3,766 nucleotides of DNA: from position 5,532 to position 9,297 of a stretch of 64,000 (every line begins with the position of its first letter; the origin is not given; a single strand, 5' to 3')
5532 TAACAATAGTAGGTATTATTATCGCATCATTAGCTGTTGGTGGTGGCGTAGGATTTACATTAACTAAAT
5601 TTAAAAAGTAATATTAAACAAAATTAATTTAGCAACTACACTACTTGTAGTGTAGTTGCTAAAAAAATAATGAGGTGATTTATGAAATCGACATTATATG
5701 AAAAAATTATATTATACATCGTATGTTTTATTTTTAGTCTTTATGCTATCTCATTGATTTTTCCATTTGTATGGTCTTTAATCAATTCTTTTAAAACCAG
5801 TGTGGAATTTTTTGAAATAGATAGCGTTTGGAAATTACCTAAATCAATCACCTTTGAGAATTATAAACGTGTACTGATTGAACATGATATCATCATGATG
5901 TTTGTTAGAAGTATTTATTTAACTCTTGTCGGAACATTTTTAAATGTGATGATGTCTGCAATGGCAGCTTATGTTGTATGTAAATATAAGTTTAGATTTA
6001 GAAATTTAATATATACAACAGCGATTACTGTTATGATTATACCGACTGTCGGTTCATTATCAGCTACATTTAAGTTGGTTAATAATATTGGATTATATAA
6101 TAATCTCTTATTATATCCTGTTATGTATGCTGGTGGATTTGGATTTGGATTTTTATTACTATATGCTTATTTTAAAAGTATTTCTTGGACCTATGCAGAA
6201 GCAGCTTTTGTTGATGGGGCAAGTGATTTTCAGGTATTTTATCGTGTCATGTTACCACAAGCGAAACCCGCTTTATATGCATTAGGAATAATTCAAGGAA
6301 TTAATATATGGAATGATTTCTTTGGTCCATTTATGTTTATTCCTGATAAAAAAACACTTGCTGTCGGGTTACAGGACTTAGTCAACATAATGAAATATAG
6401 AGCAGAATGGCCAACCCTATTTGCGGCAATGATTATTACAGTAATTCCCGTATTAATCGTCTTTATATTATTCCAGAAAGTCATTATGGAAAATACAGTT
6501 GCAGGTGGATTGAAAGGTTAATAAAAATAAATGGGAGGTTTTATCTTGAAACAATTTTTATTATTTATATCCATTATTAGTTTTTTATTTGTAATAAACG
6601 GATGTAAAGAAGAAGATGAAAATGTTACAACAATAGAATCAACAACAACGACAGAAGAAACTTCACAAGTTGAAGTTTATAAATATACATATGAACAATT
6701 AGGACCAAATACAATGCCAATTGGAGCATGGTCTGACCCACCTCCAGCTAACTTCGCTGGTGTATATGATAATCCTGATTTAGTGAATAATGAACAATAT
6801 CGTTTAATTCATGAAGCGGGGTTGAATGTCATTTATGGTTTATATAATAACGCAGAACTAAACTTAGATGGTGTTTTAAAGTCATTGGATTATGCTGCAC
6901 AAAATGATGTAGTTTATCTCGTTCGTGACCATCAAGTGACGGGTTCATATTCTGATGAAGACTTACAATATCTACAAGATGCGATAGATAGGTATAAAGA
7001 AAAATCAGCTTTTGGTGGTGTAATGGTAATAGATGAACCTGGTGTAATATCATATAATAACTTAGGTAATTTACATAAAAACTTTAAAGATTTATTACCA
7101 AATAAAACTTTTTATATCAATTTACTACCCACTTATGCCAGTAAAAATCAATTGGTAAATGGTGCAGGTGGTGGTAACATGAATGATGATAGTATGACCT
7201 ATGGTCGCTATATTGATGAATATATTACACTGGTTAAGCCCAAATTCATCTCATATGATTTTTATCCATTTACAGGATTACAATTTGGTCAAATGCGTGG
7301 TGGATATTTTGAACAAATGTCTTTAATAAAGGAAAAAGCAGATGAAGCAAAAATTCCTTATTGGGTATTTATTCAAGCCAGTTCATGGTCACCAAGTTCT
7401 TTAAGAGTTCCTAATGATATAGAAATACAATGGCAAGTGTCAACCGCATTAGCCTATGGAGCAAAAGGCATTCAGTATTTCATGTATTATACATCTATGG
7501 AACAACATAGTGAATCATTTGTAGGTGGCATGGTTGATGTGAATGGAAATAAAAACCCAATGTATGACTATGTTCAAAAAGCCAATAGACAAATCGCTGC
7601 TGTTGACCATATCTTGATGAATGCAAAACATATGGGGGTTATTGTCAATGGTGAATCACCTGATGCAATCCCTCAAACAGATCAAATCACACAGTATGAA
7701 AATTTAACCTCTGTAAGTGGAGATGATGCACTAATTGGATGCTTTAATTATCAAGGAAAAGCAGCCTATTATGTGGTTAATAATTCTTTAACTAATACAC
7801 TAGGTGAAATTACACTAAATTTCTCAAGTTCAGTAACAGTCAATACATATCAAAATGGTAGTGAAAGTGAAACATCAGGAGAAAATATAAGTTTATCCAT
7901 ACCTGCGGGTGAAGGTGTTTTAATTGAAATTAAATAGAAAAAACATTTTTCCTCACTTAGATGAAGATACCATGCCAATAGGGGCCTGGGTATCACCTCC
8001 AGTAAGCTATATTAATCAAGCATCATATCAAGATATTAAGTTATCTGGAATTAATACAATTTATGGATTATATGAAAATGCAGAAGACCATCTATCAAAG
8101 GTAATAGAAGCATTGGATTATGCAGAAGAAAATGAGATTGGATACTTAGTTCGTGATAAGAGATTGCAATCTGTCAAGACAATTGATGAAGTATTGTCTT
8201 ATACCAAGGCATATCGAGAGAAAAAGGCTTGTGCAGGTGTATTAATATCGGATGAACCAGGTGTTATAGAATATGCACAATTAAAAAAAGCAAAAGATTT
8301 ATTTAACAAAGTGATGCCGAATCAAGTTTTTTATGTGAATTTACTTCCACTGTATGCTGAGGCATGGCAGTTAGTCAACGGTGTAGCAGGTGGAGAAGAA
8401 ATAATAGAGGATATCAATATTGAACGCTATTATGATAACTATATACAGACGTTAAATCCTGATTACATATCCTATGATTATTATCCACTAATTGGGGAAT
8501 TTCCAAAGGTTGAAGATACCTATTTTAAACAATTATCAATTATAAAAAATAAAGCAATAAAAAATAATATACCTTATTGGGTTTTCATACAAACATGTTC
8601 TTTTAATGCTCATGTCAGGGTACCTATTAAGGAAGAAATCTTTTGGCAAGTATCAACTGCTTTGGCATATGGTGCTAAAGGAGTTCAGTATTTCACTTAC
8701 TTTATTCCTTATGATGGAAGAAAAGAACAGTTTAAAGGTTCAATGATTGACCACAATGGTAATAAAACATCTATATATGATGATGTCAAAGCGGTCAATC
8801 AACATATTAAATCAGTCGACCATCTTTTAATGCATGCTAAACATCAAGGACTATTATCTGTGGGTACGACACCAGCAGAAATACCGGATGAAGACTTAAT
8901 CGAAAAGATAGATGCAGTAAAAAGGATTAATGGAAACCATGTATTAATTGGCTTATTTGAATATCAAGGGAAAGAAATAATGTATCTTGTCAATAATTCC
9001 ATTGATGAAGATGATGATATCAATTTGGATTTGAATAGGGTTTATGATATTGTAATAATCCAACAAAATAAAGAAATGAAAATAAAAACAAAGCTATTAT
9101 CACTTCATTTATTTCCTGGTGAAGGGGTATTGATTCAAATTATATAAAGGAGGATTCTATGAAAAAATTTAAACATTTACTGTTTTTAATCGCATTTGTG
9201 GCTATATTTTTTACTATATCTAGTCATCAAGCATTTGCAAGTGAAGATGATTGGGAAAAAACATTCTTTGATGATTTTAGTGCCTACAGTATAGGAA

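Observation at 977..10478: ABC sugar-uptake operon interrupted by, and followed by, surface proteins with C-terminal TM anchors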

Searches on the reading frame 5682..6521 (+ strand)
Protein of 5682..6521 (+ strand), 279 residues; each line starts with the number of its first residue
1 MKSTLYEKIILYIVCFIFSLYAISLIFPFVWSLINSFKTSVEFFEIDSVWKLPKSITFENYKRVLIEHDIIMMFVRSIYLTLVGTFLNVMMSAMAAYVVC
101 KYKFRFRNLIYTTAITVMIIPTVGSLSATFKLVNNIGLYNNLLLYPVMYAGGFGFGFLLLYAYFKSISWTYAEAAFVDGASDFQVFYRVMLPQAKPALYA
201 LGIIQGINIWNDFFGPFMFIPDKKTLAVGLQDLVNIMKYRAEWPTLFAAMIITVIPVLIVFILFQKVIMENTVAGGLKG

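Call 3: search_protein_families(library=pfam, proteins=[window:5682-6521:+], max_evalue=0.1)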
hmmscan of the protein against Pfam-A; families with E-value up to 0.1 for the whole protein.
window:5682-6521:+ (279 aa): 1 family
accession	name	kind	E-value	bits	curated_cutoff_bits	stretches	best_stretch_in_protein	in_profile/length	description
PF00528.27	BPD_transp_1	-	9.1e-14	52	26.4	1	90-268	3-178/184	Binding-protein-dependent transport system inner membrane component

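Call 8: search_protein_families(library=ncbifam, proteins=[window:5682-6521:+], max_evalue=0.1)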
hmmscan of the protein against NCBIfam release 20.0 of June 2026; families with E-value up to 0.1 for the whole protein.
window:5682-6521:+ (279 aa): 19 families
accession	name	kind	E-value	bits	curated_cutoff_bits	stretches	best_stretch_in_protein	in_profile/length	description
NF008231.0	PRK10998.1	equivalog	2.2e-21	76.7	261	1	49-279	58-296/296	maltose ABC transporter permease MalG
NF040932.1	ABC_arch_GlcU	equivalog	2.7e-21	76.4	340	1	16-274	7-266/272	glucose ABC transporter permease GlcU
NF008210.0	PRK10973.1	equivalog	1.7e-18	67.3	297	1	14-271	11-275/281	sn-glycerol-3-phosphate ABC transporter permease UgpE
TIGR02139.1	permease_CysT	equivalog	1.3e-08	34.8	246.1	1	53-263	31-252/265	sulfate ABC transporter permease subunit CysT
TIGR00969.1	3a0106s02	subfamily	1.4e-08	34.5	240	1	166-270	168-270/272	sulfate ABC transporter permease subunit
TIGR01581.1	Mo_ABC_porter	hypoth_equivalog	7.7e-08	32.1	210.3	1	159-260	121-224/225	ABC transporter permease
NF007047.0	PRK09500.1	equivalog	1e-07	31.8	326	1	15-203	9-190/257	spermidine/putrescine ABC transporter permease PotC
NF008208.0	PRK10971.1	equivalog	7e-07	29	415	1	55-266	41-263/277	sulfate/thiosulfate ABC transporter permease CysT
TIGR02141.1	modB_ABC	equivalog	2.7e-05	23.9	182.6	1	77-255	3-197/208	molybdate ABC transporter permease subunit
NF011624.0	PRK15050.1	equivalog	4.6e-05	22.7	247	1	162-267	182-285/297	2-aminoethylphosphonate ABC transporter permease subunit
TIGR03262.1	PhnU2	equivalog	0.00011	21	593.25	1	54-233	36-225/546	putative 2-aminoethylphosphonate ABC transporter permease subunit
NF043074.1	MMSYN1_0196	equivalog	0.00013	21.4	350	1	10-199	15-196/277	spermidine/putrescine ABC transporter permease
TIGR02140.1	permease_CysW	equivalog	0.00051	19.6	329.1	1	173-204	161-191/261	sulfate ABC transporter permease subunit CysW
NF040839.1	tungstate_WtpB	equivalog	0.00056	19.6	340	1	57-199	29-183/251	tungstate ABC transporter permease WtpB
TIGR03226.1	PhnU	equivalog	0.0017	17.9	283.45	1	161-230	199-267/311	2-aminoethylphosphonate ABC transporter permease subunit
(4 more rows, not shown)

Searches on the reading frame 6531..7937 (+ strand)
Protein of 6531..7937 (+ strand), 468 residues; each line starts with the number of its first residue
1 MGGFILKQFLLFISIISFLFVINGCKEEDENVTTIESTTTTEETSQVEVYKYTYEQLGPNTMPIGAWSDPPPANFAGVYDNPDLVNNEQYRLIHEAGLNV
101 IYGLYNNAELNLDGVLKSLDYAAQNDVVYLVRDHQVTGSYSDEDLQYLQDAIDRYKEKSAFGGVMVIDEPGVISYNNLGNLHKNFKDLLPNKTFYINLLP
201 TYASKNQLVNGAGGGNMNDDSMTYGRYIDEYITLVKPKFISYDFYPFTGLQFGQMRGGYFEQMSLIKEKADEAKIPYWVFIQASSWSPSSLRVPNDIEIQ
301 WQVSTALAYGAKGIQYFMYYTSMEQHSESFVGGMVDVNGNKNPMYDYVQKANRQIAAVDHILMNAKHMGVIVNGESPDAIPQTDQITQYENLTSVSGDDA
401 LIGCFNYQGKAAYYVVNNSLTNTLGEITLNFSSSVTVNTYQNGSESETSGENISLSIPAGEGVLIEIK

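Call 3: search_protein_families(library=pfam, proteins=[window:6531-7937:+], max_evalue=0.1)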
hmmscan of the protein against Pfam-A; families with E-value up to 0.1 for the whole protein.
window:6531-7937:+ (468 aa): 1 family
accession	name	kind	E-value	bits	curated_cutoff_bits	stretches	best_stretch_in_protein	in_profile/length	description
PF02449.21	Glyco_hydro_42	-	7.5e-06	26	21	1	238-356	255-374/376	Beta-galactosidase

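Call 8: search_protein_families(library=ncbifam, proteins=[window:6531-7937:+], max_evalue=0.1)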
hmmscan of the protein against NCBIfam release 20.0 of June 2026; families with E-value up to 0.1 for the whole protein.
window:6531-7937:+ (468 aa): 0 families

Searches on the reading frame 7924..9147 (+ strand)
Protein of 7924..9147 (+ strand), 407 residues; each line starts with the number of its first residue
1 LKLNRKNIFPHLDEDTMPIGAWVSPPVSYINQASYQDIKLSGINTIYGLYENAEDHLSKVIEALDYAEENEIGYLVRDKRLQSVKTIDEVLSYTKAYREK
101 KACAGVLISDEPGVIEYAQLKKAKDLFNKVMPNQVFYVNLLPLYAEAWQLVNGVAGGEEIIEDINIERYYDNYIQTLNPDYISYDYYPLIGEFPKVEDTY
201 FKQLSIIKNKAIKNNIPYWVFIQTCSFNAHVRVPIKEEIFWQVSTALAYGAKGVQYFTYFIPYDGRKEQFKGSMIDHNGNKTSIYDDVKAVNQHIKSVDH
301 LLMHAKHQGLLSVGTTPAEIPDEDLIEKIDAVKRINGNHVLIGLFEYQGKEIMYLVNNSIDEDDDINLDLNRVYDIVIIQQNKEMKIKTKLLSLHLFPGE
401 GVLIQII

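Call 3: search_protein_families(library=pfam, proteins=[window:7924-9147:+], max_evalue=0.1)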
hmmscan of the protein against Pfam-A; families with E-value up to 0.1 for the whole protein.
window:7924-9147:+ (407 aa): 1 family
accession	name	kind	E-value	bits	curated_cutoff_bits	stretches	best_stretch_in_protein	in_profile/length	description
PF02449.21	Glyco_hydro_42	-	2.3e-09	37.5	21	1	173-297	248-375/376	Beta-galactosidase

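Call 8: search_protein_families(library=ncbifam, proteins=[window:7924-9147:+], max_evalue=0.1)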
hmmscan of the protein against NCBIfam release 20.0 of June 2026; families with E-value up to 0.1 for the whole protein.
window:7924-9147:+ (407 aa): 0 families

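Call 55: search_solved_structures(query=window:7924-9147:+, max_evalue=1)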
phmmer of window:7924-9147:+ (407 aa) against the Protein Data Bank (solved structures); distinct sequences matched with E-value up to 1: 1.
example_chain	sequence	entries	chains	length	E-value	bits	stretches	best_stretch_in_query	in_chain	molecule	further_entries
5joq_A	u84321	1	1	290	0.0021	20.6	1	149-230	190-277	Lmo2184 protein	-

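Call 58: search_solved_structures(query=A5, max_evalue=1)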
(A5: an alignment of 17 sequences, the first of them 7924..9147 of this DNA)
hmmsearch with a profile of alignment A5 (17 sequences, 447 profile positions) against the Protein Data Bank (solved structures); distinct sequences matched with E-value up to 1: 5.
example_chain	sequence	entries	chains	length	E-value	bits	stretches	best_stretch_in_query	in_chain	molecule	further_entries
4uoq_A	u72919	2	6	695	0.14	14.2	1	281-334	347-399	BETA-GALACTOSIDASE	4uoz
4uni_A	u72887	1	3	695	0.2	13.7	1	283-334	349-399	BETA-GALACTOSIDASE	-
5o0y_A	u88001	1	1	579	0.23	13.5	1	54-130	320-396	Serine/threonine-protein kinase tousled-like 2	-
7tgh_BL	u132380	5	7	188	0.39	12.7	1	203-230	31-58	NDUB10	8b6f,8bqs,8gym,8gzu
5xb7_A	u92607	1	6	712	0.55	12.2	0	277-334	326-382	Beta-galactosidase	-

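Call 74: find_homologous_proteins(query=A5, max_evalue=1e-10)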
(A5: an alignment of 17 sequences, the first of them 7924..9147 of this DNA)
Query A5 (17 sequences) (407 aa, profile of the alignment): 127 proteins with E <= 1e-10 among 7090 candidates; the best 120 are listed.
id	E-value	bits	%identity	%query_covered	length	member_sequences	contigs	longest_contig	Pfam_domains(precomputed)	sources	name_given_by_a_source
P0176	8.5e-183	626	43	99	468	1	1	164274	PF02449.22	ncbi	-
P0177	1.1e-169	583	42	97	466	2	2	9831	PF02449.22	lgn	-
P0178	2.3e-166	572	40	98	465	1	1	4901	PF02449.22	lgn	-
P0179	5.9e-161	554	100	100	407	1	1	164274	PF02449.22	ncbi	-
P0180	2.8e-149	516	41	98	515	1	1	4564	-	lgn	-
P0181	2.8e-149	516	33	97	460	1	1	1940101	PF02449.22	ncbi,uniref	ncbi:beta-galactosidase [Candidatus Izemoplasma sp. B36]|uniref:beta-galactosidase n=1 Tax=Candidatu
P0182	2.2e-148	513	29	96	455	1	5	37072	-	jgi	jgi:hypothetical protein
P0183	4.2e-147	509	40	98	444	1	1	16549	-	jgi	jgi:hypothetical protein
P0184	7.3e-147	508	41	98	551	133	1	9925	-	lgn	-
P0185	6.5e-146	505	37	98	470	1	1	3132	-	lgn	-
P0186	1.1e-144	501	39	100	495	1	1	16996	PF02449.22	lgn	-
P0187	5.8e-144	498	39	97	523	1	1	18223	-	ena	-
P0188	4.1e-143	496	39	99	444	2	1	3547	PF02449.22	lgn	-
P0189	4.2e-143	496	37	98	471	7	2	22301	-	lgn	-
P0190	7.0e-143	495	40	100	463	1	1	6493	PF02449.22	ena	-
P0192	1.7e-142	494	37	98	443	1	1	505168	PF02449.22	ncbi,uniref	ncbi:beta-galactosidase [Cohnella soli]|uniref:Beta-galactosidase n=1 Tax=Cohnella soli TaxID=425005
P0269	1.6e-97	345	39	96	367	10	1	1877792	-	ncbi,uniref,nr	ncbi:hypothetical protein BN85301000 [Paracholeplasma brassicae]|uniref:Glycoside hydrolase family 4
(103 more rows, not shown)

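Call 75: find_encoding_contigs(protein=P0269, flank=10000, max_places=2)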
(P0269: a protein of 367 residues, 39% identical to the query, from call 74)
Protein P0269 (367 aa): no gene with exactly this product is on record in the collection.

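Call 76: find_encoding_contigs(protein=P0192, flank=10000, max_places=2)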
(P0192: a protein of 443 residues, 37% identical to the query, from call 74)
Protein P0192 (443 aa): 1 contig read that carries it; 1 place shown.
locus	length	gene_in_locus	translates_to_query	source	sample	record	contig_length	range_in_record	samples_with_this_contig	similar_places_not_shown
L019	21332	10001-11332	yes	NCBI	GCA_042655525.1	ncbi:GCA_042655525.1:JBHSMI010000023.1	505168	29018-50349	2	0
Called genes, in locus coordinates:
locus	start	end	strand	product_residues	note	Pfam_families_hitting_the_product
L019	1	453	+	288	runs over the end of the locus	PF01391:Collagen (weak), PF18573:BclA_C (weak)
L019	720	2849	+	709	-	PF02449:Glyco_hydro_42 (faint)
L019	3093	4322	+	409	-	PF00480:ROK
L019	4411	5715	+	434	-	PF02449:Glyco_hydro_42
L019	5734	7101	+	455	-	PF01547:SBP_bac_1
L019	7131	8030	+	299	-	PF00528:BPD_transp_1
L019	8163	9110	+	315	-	-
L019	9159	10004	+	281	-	PF00528:BPD_transp_1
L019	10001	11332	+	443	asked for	PF02449:Glyco_hydro_42 (faint)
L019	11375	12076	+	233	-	PF06439:3keto-disac_hyd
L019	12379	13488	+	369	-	PF12323:HTH_OrfB_IS605, PF01385:OrfB_IS605, PF07282:Cas12f1-like_TNB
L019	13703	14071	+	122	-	PF00903:Glyoxalase, PF22677:Ble-like_N (weak)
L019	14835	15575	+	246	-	PF01564:Spermine_synth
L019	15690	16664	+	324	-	PF00561:Abhydrolase_1, PF00975:Thioesterase (weak), PF12146:Hydrolase_4 (weak), PF12697:Abhydrolase_6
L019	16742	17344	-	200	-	PF00440:TetR_N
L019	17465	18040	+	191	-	PF00857:Isochorismatase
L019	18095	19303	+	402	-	PF05977:MFS_3 (faint), PF07690:MFS_1, PF12832:MFS_1_like, PF00083:Sugar_tr, PF03092:BT1 (faint), PF07690:MFS_1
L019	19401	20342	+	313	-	PF00126:HTH_1, PF03466:LysR_substrate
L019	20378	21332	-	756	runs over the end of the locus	PF08267:Meth_synt_1, PF01717:Meth_synt_2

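Call 81: search_protein_families(library=pfam, proteins=[L019:11375-12076:+, L019:8163-9110:+, L019:720-2849:+], max_evalue=0.01)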
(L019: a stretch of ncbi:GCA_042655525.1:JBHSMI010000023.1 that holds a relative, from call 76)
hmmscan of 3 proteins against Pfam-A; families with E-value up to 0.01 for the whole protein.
L019:11375-12076:+ (233 aa): 3 families
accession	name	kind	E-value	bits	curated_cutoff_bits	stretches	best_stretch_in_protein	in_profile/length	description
PF06439.18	3keto-disac_hyd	-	6.2e-10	39.9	26.8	1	35-227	6-186/187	3-keto-disaccharide hydrolase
PF21708.4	Glyco_hydro_59_C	-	0.0014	19.1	27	1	161-214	107-158/175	Galactocerebrosidase, C-terminal lectin domain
PF12574.13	120_Rick_ant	-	0.0093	15.7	25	0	140-215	58-130/240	120 KDa Rickettsia surface antigen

L019:8163-9110:+ (315 aa): 0 families

L019:720-2849:+ (709 aa): 1 family
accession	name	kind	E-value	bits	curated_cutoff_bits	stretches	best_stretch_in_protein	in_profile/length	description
PF02449.21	Glyco_hydro_42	-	1.8e-06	28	21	1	453-578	235-364/376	Beta-galactosidase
